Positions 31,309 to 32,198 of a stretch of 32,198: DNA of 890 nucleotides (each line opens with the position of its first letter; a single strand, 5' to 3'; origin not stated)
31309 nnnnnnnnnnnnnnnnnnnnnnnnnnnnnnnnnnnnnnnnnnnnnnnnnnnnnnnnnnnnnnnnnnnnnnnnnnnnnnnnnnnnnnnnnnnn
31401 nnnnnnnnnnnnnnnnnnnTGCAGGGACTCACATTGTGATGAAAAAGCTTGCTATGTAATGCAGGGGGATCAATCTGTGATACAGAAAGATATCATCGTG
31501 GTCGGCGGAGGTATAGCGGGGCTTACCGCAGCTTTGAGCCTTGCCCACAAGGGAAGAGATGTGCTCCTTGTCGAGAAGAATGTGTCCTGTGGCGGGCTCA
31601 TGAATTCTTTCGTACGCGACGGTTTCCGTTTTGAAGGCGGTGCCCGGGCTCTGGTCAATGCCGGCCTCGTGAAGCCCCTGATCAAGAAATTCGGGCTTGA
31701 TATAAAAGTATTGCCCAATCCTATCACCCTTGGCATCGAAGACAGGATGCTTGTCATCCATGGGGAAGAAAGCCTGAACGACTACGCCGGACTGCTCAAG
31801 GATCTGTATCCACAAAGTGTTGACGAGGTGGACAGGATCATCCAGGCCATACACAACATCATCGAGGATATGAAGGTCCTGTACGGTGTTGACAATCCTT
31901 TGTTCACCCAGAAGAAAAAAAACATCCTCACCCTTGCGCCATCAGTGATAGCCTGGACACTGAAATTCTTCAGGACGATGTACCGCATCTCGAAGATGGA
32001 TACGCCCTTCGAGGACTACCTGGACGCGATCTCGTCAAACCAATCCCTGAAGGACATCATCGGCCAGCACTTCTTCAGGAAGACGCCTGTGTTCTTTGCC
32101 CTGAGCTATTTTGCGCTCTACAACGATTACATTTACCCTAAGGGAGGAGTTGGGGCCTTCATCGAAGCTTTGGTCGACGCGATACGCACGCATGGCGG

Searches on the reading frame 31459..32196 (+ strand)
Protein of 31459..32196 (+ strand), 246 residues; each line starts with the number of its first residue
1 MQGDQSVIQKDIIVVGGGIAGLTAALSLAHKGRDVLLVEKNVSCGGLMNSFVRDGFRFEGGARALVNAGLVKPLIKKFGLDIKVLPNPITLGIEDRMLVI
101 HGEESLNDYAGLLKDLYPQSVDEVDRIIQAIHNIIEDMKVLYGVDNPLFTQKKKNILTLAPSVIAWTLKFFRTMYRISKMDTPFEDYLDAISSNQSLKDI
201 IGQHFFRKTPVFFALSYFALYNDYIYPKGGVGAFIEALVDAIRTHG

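Call 4: search_protein_families(library=pfam, proteins=[window:31459-32196:+], max_evalue=0.01)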
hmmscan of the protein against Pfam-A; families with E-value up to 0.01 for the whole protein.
window:31459-32196:+ (246 aa): 13 families
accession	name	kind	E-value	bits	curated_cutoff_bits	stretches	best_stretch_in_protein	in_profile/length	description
PF13450.12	NAD_binding_8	-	4e-14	53.1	21.9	1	14-67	1-54/68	NAD(P)-binding Rossmann-like domain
PF01593.30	Amino_oxidase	-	1.7e-11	44.5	19.8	1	19-240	1-212/443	Flavin containing amine oxidoreductase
PF12831.13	FAD_oxidored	-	1.1e-10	41.9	27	1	11-51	1-41/416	FAD dependent oxidoreductase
PF00890.30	FAD_binding_2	-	1.6e-09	37.9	20.4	1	11-50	1-38/414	FAD binding domain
PF01266.30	DAO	-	1.1e-08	35.4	27.9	1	11-45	1-35/353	FAD dependent oxidoreductase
PF01946.23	Thi4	-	3.2e-07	30.3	26.2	1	7-47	15-56/235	Thi4 family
PF07992.20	Pyr_redox_2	-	6.9e-07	29.4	26.1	1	10-51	1-44/291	Pyridine nucleotide-disulphide oxidoreductase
PF03486.20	HI0933_like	-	6.8e-06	26.1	50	1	11-45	2-36/244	HI0933-like protein Rossmann domain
PF01134.28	GIDA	-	1.5e-05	24.7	22.1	1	11-43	1-33/391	Glucose inhibited division protein A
PF01494.25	FAD_binding_3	-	0.0003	20.6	22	1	11-41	3-33/349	FAD binding domain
PF13738.12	Pyr_redox_3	-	0.0025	17.6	30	1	13-43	1-31/305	Pyridine nucleotide-disulphide oxidoreductase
PF04820.20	Trp_halogenase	-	0.0072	15.7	21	1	11-41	1-35/458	Tryptophan halogenase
PF00070.33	Pyr_redox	-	0.0086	17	22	0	12-40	2-30/82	Pyridine nucleotide-disulphide oxidoreductase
